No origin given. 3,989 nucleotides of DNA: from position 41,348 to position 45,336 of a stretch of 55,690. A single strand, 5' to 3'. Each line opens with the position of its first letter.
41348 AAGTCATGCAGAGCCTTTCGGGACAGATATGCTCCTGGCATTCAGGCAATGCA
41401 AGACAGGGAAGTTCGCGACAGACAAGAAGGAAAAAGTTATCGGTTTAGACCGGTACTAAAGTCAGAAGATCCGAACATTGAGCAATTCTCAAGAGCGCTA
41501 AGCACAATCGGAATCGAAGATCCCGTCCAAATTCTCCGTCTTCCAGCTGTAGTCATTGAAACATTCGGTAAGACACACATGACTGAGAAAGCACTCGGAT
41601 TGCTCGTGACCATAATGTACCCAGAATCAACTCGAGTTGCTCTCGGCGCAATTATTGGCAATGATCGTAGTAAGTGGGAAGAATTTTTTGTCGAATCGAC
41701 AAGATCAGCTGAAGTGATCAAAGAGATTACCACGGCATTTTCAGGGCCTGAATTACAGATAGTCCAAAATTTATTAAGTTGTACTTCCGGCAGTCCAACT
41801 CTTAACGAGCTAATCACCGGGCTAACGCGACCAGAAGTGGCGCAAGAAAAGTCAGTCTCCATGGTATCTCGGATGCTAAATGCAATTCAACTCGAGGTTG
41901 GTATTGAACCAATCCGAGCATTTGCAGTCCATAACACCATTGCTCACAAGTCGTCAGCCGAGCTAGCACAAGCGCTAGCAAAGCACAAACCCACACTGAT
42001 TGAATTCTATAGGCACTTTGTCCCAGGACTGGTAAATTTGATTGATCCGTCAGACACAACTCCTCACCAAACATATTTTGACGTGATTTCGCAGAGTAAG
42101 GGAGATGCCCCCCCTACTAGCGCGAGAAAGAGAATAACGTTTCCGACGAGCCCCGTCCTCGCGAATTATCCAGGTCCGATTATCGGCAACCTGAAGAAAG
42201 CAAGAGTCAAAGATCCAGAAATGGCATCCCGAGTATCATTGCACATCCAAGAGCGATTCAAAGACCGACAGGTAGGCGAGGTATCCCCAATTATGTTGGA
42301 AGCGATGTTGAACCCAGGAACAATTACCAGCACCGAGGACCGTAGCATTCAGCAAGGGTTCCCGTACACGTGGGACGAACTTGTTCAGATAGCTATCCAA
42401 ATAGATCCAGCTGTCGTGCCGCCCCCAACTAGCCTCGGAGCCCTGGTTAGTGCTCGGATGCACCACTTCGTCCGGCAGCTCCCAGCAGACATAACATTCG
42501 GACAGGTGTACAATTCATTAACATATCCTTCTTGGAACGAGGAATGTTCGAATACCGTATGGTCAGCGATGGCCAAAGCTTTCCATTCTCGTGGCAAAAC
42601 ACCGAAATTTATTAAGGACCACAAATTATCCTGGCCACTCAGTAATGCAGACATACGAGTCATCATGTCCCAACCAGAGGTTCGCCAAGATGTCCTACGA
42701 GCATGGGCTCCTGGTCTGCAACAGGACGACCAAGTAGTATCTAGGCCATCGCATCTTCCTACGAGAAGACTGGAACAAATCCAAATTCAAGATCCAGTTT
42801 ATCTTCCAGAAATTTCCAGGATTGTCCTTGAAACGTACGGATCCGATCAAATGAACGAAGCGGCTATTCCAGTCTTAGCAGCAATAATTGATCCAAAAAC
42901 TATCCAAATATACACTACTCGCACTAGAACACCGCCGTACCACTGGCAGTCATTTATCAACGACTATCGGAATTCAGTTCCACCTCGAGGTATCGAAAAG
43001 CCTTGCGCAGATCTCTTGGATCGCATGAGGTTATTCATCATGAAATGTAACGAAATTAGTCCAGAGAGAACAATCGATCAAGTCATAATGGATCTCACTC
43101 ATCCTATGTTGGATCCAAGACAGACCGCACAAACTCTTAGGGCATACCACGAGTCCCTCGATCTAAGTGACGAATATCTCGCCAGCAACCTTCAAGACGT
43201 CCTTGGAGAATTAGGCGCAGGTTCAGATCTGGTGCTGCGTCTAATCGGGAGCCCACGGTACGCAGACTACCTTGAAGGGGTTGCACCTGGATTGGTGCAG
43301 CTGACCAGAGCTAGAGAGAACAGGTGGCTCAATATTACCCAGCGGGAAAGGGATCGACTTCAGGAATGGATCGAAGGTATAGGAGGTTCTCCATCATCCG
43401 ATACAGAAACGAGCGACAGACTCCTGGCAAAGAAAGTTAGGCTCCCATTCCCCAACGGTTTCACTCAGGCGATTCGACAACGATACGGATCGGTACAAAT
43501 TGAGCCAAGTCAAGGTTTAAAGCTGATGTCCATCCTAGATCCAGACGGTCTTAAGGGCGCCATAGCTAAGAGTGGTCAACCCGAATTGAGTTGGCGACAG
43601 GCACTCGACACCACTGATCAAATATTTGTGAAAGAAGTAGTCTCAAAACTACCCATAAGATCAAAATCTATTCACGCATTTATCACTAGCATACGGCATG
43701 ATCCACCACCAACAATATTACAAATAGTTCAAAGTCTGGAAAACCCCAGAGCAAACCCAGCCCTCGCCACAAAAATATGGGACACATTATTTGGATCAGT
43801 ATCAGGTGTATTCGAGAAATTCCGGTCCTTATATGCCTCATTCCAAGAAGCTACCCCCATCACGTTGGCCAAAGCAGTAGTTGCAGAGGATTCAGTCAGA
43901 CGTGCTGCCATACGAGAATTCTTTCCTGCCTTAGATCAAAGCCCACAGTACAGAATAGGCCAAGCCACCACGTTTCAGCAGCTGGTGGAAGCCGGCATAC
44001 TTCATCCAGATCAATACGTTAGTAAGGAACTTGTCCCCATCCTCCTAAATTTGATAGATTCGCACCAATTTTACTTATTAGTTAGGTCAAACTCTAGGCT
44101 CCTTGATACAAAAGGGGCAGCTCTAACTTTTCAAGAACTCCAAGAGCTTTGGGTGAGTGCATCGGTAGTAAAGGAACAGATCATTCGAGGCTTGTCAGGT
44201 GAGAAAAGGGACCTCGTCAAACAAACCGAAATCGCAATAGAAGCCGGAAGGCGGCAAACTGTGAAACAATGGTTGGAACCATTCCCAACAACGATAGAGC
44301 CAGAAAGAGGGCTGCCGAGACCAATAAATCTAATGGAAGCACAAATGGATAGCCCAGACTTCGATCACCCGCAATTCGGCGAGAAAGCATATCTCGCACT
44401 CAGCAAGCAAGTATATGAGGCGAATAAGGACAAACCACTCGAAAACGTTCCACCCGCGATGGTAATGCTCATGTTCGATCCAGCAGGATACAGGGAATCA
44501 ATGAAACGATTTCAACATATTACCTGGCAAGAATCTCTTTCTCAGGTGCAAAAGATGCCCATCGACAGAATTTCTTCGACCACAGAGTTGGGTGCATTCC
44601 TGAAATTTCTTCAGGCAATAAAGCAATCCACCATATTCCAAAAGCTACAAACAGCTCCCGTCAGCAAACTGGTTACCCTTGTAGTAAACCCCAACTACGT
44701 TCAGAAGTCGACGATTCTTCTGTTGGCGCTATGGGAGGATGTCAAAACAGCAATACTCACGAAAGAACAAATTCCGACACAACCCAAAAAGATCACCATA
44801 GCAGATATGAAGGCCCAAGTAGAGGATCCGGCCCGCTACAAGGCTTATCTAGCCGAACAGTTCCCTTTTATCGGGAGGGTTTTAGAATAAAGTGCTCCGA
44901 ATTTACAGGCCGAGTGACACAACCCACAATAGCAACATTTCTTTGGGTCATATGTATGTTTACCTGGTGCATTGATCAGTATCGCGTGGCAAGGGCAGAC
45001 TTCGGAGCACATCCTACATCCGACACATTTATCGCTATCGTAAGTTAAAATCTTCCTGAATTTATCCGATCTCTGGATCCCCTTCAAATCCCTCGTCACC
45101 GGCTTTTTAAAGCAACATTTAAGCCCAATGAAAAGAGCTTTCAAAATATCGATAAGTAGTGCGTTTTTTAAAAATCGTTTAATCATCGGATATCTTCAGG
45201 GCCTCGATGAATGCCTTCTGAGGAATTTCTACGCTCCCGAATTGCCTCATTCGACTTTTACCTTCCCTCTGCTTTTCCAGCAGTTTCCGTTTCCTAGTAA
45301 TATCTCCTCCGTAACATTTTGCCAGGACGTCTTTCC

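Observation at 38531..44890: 2,119-aa Sec-signal protein made of about ten diverged ~155-aa modules with no recognisable family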

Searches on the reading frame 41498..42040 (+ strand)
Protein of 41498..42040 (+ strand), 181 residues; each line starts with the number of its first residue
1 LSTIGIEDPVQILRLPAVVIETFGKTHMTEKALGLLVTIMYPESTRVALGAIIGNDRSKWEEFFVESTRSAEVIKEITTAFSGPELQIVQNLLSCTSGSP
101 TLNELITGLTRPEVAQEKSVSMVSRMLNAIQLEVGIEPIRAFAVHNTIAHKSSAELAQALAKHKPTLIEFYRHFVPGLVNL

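Call 66: predict_structure(alignment_id=A3)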
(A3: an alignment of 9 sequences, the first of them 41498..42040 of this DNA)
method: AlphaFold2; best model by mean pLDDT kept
length: 181 residues; sequences in the alignment: 9
mean_pLDDT: 86.3   pTM: 0.83
mean pLDDT of the five models: 86.3, 85.5, 84.5, 83.5, 61.5
residues with pLDDT >= 90: 100; 70-90: 63; 50-70: 18; < 50: 0
segments of 3 or more residues with pLDDT < 50: none
pLDDT, mean of each block of 10 residues (from residue 1): 66 87 90 89 86 68 71 71 87 85 95 93 94 94 94 94 95 94 90
secondary structure, 60 per line:
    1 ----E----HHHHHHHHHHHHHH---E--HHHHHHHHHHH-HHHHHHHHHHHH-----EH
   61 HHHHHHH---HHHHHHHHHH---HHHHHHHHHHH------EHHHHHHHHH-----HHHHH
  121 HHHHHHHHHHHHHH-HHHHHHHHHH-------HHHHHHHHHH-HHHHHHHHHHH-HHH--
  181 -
elements in order: H10-23 H30-40 H42-53 H60-67 H71-80 H84-94 H102-110 H116-134 H136-145 H153-162 H164-174

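Call 70: fold_search(model_id=the predicted structure, library=pdb)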
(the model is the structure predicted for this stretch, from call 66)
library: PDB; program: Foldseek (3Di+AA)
matches with E <= 10: 187; with E <= 0.001: 0
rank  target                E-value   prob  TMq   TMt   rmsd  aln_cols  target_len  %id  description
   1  6q6p_B                4.6e-01  0.11  0.18  0.20  16.2       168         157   15  Antarctic fish cytoglobin 1 from D.mawsoni (released 2020-01-15)
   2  3ag0                  7.5e-01  0.11  0.20  0.22  15.9       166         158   13  Crystal structure of carbonmonoxy human cytoglobin (released 2011-02-02)
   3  6z0c_C                1.1e+00  0.04  0.13  0.12  20.8       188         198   15  Structure of in silico modelled artificial Maquette-3 protein (released 2021-03-17)
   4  6q6p_A                1.2e+00  0.10  0.22  0.24  12.2       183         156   15  Antarctic fish cytoglobin 1 from D.mawsoni (released 2020-01-15)
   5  6z0c_A                1.2e+00  0.04  0.13  0.12  20.8       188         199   15  Structure of in silico modelled artificial Maquette-3 protein (released 2021-03-17)
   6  4hrt_D                1.4e+00  0.05  0.15  0.16  16.7       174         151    7  Scapharca tetrameric hemoglobin, unliganded (released 2012-12-12)
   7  6ylh_K                1.5e+00  0.09  0.21  0.16  12.2       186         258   13  Rix1-Rea1 pre-60S particle - full composite structure (released 2020-07-29)
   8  4b3w_A                1.5e+00  0.08  0.20  0.22  16.7       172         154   12  Crystal structure of human cytoglobin H(E7)Q mutant (released 2013-01-23)
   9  9qwr_B                1.6e+00  0.06  0.16  0.16  18.9       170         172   14  MIC60 helical bundle dimer (released 2026-02-25)
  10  6ylg_K                1.8e+00  0.08  0.21  0.18  12.2       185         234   14  Rix1-Rea1 pre-60S particle - 60S core, body 1 (rigid body refinement) (released 2020-07-29)
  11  1v5h                  1.8e+00  0.07  0.19  0.21  15.8       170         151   10  Crystal Structure of Human Cytoglobin (Ferric Form) (released 2004-06-08)
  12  3khk_A                1.9e+00  0.05  0.21  0.11  15.1       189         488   12  Crystal structure of type-I restriction-modification system methylation subunit (MM_0429) from Methanosarchina mazei. (released 2010-01-19)
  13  8zy4_A                2.0e+00  0.08  0.20  0.05  25.0       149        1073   17  Sarbecovirus YN2013 Spike Trimer in a Locked Conformation (released 2025-02-05)
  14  6z0c_D                2.1e+00  0.05  0.18  0.17  19.9       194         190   13  Structure of in silico modelled artificial Maquette-3 protein (released 2021-03-17)
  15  8d9p                  2.3e+00  0.02  0.13  0.12  20.4       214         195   12  De Novo Photosynthetic Reaction Center Protein Equipped with Heme B and Mn(II) cations (released 2022-09-28)
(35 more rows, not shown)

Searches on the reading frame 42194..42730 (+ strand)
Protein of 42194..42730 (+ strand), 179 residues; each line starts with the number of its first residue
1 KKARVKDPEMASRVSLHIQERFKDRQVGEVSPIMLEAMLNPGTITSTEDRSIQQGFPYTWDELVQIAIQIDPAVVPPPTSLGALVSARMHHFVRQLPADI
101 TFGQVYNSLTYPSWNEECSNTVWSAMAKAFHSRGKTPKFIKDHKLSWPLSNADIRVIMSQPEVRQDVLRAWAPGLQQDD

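Call 30: predict_structure(alignment_id=A1)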
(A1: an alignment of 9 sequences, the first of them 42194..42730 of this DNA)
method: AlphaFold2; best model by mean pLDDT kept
length: 179 residues; sequences in the alignment: 9
mean_pLDDT: 81.9   pTM: 0.82
mean pLDDT of the five models: 81.9, 81.9, 77.0, 76.7, 76.0
residues with pLDDT >= 90: 73; 70-90: 63; 50-70: 40; < 50: 3
segments of 3 or more residues with pLDDT < 50: none
pLDDT, mean of each block of 10 residues (from residue 1): 65 80 89 88 71 62 77 60 72 91 94 95 94 79 93 96 93 75
secondary structure, 60 per line:
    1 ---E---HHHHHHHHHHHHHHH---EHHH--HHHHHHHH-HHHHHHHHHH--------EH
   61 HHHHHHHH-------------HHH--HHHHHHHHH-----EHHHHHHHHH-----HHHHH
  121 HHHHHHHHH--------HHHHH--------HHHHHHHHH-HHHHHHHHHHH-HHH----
elements in order: H8-22 H32-39 H41-50 H60-68 H87-95 H102-110 H116-129 H138-142 H151-159 H161-171
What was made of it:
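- Closest known: Large secreted adhesins of Gram-negative bacteria. Different: The predicted structure is all-alpha (calls 30, 66).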

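Call 32: search_protein_representatives(alignment_id=A1)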
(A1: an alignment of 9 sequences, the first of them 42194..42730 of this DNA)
Query: 9 sequences, 177 profile positions. Proteins with E-value up to 0.001 (for the whole library): 3; up to 1e-10: 2; up to 1e-30: 1. The best 3 are listed.
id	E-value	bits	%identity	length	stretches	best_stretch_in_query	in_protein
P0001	0.0e+00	1574.2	-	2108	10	1-176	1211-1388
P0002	2.0e-16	76.7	-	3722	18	54-100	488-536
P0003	3.0e-05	40.3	-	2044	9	66-110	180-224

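Call 34: fold_search(model_id=the predicted structure, library=pdb)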
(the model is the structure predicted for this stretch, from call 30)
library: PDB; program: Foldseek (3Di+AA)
matches with E <= 10: 35; with E <= 0.001: 0
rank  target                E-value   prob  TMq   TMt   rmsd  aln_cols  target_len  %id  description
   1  1re5_C                3.8e+00  0.02  0.12  0.06  18.5       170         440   13  Crystal structure of 3-carboxy-cis,cis-muconate lactonizing enzyme from Pseudomonas putida (released 2004-06-08)
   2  1re5_B                3.8e+00  0.01  0.11  0.05  18.6       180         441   14  Crystal structure of 3-carboxy-cis,cis-muconate lactonizing enzyme from Pseudomonas putida (released 2004-06-08)
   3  9dd3_A                4.4e+00  0.05  0.19  0.14  13.8       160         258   10  Crystal Structure of Designed allosteric facilitated dissociation switch AS5 in complex state HE (released 2025-08-20)
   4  1re5_A                4.4e+00  0.01  0.12  0.06  18.9       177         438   14  Crystal structure of 3-carboxy-cis,cis-muconate lactonizing enzyme from Pseudomonas putida (released 2004-06-08)
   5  4app                  4.9e+00  0.06  0.17  0.12   8.5        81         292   17  Crystal Structure of the Human p21-Activated Kinase 4 in Complex with (S)-N-(5-(3-benzyl-1-methylpiperazine-4-carbonyl)- (released 2012-06-06)
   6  1r6o_B                5.4e+00  0.04  0.21  0.24  12.2       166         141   11  ATP-dependent Clp protease ATP-binding subunit clpA/ATP-dependent Clp protease adaptor protein clpS (released 2005-02-15)
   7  1f88_B                5.4e+00  0.01  0.15  0.11  16.2       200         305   11  CRYSTAL STRUCTURE OF BOVINE RHODOPSIN (released 2000-08-04)
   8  4hgm_B                5.6e+00  0.03  0.21  0.11  14.4       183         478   15  Shark IgNAR Variable Domain (released 2013-05-08)
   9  6z0c_C                5.9e+00  0.02  0.17  0.15  19.5       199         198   12  Structure of in silico modelled artificial Maquette-3 protein (released 2021-03-17)
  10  6z0c_B                5.9e+00  0.01  0.14  0.13  19.2       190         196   10  Structure of in silico modelled artificial Maquette-3 protein (released 2021-03-17)
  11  1f88_A                6.2e+00  0.02  0.14  0.09  12.7       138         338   10  CRYSTAL STRUCTURE OF BOVINE RHODOPSIN (released 2000-08-04)
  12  4bcq_D                6.5e+00  0.02  0.18  0.14  15.6       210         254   14  Structure of CDK2 in complex with cyclin A and a 2-amino-4-heteroaryl- pyrimidine inhibitor (released 2013-01-09)
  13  7eqf_B                6.8e+00  0.02  0.17  0.16  16.2       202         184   12  Crystal Structure of a Transcription Factor in complex with Ligand (released 2022-04-27)
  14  6z0c_A                6.8e+00  0.01  0.14  0.13  19.5       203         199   12  Structure of in silico modelled artificial Maquette-3 protein (released 2021-03-17)
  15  2oez_A                7.2e+00  0.01  0.12  0.11  17.3       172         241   11  Protein of Unknown Function (DUF1342) from Vibrio parahaemolyticus (released 2007-01-30)
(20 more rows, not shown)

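Call 41: fold_search(model_id=the predicted structure, library=viral)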
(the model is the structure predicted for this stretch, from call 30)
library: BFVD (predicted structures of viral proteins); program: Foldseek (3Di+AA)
matches with E <= 10: 34; with E <= 0.001: 0
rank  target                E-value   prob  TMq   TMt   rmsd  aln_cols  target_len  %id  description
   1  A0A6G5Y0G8            9.9e-01  0.08  0.18  0.10  18.5       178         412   10  (no name in the UniProt tables at hand)
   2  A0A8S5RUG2            2.8e+00  0.03  0.17  0.06  15.9       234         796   10  (no name in the UniProt tables at hand)
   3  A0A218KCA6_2          3.5e+00  0.06  0.23  0.06  16.3       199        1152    9  Putative tail tape measure protein [Bacillus phage PBC2]
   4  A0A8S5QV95            3.5e+00  0.04  0.20  0.14  13.7       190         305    8  ParB-like protein [Siphoviridae sp. ct5co22]
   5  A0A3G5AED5            3.7e+00  0.04  0.18  0.09  15.3       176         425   13  Uncharacterized protein [Hyperionvirus sp.]
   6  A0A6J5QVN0            4.9e+00  0.03  0.18  0.09  11.4       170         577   11  Uncharacterized protein [uncultured Caudovirales phage]
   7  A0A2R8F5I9            5.5e+00  0.03  0.21  0.15  13.5       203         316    8  CPXV068 protein [Cowpox virus]
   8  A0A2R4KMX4            5.7e+00  0.03  0.17  0.15  14.5       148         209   11  (no name in the UniProt tables at hand)
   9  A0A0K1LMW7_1          5.7e+00  0.02  0.18  0.06  16.1       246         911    6  Tape measure protein [Caulobacter phage Seuss]
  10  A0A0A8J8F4            5.7e+00  0.01  0.15  0.12  17.1       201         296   11  Virion structural protein [Ralstonia phage RSL2]
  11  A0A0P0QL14            6.0e+00  0.01  0.16  0.05  15.3       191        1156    9  RNA-directed RNA polymerase [Papaya meleira virus]
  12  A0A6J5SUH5            6.6e+00  0.01  0.15  0.10  13.9       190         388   13  Uncharacterized protein [uncultured Caudovirales phage]
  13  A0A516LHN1            6.6e+00  0.01  0.14  0.08  14.7       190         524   14  (no name in the UniProt tables at hand)
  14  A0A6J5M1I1            7.0e+00  0.02  0.19  0.08  14.8       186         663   12  Cell wall hydrolase, SleB [uncultured Caudovirales phage]
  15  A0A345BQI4            7.3e+00  0.04  0.16  0.18   9.1        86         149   10  (no name in the UniProt tables at hand)
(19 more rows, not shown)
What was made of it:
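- The best Foldseek E-values are 3.8 and 0.46 against PDB and 0.99 against BFVD, with TM at most 0.24 among the listed matches with the best E-values (calls 34, 41, 70).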

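Call 53: search_protein_families(library=pfam, alignment_id=A1, max_evalue=10)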
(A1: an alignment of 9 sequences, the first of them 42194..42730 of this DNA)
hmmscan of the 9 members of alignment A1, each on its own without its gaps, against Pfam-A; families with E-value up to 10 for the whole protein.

A. member 1, window:42194-42730:+ (179 aa): 0 families

B. families by the number of members that match (of 9 scanned): 5 families
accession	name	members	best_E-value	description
PF05348.16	UMP1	1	0.015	Proteasome maturation factor UMP1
PF18563.6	TubC_N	1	0.045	TubC N-terminal docking domain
PF08765.17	Mor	1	0.061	Mor transcription activator family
PF09034.15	TRADD_N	1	0.18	TRADD, N-terminal domain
PF20292.4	MC7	1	0.26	ABC-three component (ABC-3C) system Middle Component 7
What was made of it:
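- On Short-period alpha solenoids (TPR, Sel1, ankyrin, HEAT/ARM) and LRR: No family is shared by more than one of the nine modules, even at E up to 10 (call 53).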

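Call 54: search_solved_structures(query=A1, max_evalue=10)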
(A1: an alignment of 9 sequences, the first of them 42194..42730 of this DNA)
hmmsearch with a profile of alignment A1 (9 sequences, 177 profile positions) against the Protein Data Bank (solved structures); distinct sequences matched with E-value up to 10: 3.
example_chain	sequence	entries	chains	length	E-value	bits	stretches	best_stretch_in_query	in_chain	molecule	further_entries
9hvh_A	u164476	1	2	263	0.14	15.3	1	19-49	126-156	KEMP Eliminase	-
6r22_A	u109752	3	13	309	0.95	12.6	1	82-141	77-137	Transposon Ty3-I Gag-Pol polyprotein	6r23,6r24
4fbh_A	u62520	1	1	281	1.1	12.4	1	96-131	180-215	Protein synthesis inhibitor I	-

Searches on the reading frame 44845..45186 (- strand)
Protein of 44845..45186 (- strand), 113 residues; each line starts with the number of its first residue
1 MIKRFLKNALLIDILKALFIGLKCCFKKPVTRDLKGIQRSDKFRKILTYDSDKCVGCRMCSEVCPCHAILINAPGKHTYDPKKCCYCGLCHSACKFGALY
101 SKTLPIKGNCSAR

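Call 25: search_protein_families(library=pfam, proteins=[window:44845-45186:-], max_evalue=0.001)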
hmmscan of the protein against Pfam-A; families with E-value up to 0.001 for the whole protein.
window:44845-45186:- (113 aa): 6 families
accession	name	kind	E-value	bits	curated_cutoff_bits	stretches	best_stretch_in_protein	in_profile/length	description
PF00037.32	Fer4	-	7.9e-14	51.2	21.1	2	48-69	2-23/24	4Fe-4S binding domain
PF12838.12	Fer4_7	-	1.1e-09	39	27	2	53-98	1-52/52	4Fe-4S dicluster domain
PF12837.12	Fer4_6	-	3.4e-08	33.5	25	1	48-69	3-24/24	4Fe-4S binding domain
PF14697.11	Fer4_21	-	2.1e-07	31.4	35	2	44-69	31-57/59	4Fe-4S dicluster domain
PF12797.12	Fer4_2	-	4.9e-06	26.6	24.5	1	48-65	4-21/22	4Fe-4S binding domain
PF13237.11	Fer4_10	-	2.1e-05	24.8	25.5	1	48-94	3-52/53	4Fe-4S dicluster domain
